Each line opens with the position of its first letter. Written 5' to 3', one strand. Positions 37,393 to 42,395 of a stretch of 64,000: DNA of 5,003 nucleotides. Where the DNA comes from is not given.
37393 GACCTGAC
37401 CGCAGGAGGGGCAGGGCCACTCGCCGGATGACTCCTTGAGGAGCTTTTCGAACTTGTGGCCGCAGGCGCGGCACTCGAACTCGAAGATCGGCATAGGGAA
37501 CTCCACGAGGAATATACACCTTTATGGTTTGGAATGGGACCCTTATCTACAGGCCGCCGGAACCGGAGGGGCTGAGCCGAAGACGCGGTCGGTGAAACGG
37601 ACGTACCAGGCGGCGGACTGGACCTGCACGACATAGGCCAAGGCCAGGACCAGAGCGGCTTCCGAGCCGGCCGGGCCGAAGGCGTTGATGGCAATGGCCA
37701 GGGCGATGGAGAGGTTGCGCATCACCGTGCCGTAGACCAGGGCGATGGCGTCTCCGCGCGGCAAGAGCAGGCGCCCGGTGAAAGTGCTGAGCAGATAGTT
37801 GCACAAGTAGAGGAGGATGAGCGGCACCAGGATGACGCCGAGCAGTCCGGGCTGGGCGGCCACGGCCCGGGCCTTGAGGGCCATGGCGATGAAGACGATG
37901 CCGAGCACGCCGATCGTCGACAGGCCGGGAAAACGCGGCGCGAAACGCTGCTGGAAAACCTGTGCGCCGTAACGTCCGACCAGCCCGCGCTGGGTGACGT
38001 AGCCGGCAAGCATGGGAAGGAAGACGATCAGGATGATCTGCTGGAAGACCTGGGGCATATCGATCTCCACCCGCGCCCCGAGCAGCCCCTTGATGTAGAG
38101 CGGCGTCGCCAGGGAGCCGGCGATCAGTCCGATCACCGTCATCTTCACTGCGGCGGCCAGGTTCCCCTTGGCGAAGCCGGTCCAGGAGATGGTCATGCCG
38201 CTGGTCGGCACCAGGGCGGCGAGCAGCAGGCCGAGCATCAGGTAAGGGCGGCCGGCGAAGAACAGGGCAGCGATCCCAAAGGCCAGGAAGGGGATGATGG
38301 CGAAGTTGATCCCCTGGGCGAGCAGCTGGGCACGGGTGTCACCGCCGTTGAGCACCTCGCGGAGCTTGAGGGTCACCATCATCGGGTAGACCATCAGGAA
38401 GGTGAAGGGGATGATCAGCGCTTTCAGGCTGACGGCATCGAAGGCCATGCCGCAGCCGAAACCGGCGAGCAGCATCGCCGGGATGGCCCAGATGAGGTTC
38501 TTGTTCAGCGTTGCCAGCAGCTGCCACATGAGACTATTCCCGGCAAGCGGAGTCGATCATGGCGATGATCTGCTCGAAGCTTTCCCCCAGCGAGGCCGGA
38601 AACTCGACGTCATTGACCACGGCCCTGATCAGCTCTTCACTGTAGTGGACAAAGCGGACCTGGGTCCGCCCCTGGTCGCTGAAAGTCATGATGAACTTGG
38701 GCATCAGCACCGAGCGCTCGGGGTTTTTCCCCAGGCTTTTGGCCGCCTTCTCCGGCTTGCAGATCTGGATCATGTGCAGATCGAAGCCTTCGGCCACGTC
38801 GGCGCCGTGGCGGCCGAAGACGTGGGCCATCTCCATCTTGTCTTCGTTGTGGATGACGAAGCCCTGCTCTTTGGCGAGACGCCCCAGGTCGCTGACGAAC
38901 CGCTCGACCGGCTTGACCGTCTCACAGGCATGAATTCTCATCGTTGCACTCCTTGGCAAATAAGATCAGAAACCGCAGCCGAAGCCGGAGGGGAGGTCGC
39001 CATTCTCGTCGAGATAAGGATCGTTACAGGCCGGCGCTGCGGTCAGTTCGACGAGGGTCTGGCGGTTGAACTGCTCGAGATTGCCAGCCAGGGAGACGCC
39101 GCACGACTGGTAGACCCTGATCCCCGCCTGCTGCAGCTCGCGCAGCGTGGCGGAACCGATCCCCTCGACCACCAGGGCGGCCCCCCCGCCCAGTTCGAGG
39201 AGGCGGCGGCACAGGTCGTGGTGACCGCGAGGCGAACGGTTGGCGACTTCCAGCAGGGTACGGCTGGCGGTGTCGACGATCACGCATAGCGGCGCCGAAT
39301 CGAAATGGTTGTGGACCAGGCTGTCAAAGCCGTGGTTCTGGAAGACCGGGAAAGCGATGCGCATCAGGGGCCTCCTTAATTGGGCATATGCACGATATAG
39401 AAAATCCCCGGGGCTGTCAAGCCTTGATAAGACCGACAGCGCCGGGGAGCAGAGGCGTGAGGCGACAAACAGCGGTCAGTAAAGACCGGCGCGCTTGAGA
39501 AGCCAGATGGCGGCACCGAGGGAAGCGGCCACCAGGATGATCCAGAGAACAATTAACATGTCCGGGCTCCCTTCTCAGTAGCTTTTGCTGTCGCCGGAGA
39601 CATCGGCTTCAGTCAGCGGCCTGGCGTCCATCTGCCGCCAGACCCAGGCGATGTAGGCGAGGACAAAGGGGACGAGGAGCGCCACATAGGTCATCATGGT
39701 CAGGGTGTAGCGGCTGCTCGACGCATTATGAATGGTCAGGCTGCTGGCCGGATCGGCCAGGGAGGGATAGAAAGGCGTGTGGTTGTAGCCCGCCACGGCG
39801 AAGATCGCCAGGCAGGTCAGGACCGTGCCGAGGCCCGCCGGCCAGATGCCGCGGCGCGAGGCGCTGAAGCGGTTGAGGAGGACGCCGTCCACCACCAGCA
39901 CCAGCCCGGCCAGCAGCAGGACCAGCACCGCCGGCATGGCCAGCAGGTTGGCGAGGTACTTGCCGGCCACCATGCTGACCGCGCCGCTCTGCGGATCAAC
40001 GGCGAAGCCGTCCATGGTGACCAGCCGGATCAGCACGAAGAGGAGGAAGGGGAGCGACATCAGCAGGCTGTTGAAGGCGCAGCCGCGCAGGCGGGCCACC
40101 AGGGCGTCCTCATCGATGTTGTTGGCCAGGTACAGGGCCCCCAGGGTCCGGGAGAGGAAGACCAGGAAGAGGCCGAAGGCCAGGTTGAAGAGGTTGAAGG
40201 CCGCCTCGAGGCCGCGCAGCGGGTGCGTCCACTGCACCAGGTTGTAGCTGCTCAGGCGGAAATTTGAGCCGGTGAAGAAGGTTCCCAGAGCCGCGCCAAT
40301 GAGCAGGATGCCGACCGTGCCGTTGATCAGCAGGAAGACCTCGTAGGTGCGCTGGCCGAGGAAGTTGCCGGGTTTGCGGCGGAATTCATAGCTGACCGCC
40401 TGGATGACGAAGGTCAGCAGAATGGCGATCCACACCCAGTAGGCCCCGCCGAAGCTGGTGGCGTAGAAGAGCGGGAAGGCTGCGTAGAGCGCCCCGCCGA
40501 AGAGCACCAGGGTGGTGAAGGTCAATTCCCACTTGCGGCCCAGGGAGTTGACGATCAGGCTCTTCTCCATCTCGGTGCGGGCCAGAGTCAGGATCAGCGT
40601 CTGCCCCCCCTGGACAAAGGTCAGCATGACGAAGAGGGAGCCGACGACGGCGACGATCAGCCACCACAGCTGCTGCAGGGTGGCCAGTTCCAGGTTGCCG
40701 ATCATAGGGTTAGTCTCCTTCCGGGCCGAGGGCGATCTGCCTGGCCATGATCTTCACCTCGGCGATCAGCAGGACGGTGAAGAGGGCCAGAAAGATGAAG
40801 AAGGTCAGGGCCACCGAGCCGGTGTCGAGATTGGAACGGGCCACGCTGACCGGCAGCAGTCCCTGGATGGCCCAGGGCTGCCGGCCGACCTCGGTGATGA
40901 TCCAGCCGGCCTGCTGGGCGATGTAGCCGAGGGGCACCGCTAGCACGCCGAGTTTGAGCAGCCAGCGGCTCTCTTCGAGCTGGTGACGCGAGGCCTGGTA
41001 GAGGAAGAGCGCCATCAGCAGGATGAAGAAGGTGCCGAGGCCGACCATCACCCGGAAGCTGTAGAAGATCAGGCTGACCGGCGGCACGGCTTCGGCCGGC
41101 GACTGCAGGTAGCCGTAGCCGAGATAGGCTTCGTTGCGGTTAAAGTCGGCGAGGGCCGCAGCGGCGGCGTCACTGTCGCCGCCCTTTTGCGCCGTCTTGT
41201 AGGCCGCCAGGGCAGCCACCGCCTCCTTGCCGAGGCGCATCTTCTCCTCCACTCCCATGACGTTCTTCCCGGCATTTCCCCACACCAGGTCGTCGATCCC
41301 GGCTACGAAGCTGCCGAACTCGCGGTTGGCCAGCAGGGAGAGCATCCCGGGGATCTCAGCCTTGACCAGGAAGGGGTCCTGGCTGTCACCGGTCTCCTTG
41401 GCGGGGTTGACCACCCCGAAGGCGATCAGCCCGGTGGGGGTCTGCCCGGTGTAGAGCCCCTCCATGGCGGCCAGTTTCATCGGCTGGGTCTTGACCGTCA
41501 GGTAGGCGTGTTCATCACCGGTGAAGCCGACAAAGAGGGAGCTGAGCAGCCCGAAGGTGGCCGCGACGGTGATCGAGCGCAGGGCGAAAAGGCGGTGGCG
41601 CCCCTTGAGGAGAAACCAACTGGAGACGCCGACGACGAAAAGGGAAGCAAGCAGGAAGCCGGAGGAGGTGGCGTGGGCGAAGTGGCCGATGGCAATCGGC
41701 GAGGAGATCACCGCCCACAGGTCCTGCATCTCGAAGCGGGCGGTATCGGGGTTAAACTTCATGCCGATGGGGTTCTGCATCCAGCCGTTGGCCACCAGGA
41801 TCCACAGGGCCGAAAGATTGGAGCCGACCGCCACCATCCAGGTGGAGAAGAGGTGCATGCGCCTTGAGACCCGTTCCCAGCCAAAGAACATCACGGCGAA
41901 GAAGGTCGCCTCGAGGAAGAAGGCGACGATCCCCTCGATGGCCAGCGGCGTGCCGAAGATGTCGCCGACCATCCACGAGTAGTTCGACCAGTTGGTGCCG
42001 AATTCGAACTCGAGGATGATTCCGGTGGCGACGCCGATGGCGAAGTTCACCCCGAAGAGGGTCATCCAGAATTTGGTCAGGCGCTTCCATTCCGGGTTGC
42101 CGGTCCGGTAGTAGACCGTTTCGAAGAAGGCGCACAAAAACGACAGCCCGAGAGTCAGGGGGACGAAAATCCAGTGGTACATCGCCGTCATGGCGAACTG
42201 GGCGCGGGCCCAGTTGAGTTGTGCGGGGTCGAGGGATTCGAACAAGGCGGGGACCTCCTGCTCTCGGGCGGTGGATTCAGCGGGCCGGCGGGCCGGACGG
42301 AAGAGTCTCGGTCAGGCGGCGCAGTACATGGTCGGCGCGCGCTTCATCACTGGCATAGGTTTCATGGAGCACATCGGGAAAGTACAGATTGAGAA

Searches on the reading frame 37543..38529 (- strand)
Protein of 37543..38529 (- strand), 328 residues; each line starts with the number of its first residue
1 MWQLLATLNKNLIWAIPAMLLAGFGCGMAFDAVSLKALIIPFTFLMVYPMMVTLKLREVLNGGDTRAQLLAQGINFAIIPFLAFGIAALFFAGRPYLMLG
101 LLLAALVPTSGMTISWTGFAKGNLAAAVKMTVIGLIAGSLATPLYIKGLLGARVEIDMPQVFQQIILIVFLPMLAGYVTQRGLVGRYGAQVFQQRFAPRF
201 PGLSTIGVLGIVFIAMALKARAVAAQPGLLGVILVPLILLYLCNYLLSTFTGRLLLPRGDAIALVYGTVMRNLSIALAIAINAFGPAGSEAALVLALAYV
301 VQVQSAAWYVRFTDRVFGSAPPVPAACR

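Call 26: search_protein_families(library=ncbifam, proteins=[window:37543-38529:-], max_evalue=0.001)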
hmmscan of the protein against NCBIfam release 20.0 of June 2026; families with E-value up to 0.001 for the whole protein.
window:37543-38529:- (328 aa): 2 families
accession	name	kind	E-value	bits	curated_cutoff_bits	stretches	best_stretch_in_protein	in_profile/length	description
TIGR00832.1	acr3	equivalog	1.9e-22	80.1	282.8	1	31-301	34-315/327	ACR3 family arsenite efflux transporter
NF047939.1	PantTportPanS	equivalog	4.5e-09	36.4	400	1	13-286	10-272/299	ketopantoate/pantoate/pantothenate transporter PanS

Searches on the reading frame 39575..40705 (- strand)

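Call 26: search_protein_families(library=ncbifam, proteins=[window:39575-40705:-], max_evalue=0.001)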
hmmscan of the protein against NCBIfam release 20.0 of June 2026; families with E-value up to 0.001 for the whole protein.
window:39575-40705:- (376 aa): 3 families
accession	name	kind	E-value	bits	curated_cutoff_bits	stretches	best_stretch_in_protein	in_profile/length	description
TIGR00203.1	cydB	equivalog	2.1e-38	132.5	117.3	1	6-362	3-364/378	cytochrome d ubiquinol oxidase subunit II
NF011579.0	PRK15003.1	equivalog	6.9e-32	111.1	718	1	9-370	6-372/379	cytochrome d ubiquinol oxidase subunit II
NF011602.0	PRK15028.1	equivalog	1.2e-30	107.2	681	1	6-366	3-368/378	cytochrome d ubiquinol oxidase subunit II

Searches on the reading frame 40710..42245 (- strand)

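Call 26: search_protein_families(library=ncbifam, proteins=[window:40710-42245:-], max_evalue=0.001)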
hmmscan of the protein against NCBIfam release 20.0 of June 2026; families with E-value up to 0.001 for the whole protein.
window:40710-42245:- (511 aa): 2 families
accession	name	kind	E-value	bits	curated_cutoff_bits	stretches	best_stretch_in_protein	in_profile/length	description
NF011677.0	PRK15097.1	equivalog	5.6e-132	441.1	968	1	12-508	7-501/522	cytochrome ubiquinol oxidase subunit I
NF011609.0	PRK15035.1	equivalog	1.3e-127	426.8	1025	1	11-509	6-502/514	cytochrome bd-II oxidase subunit 1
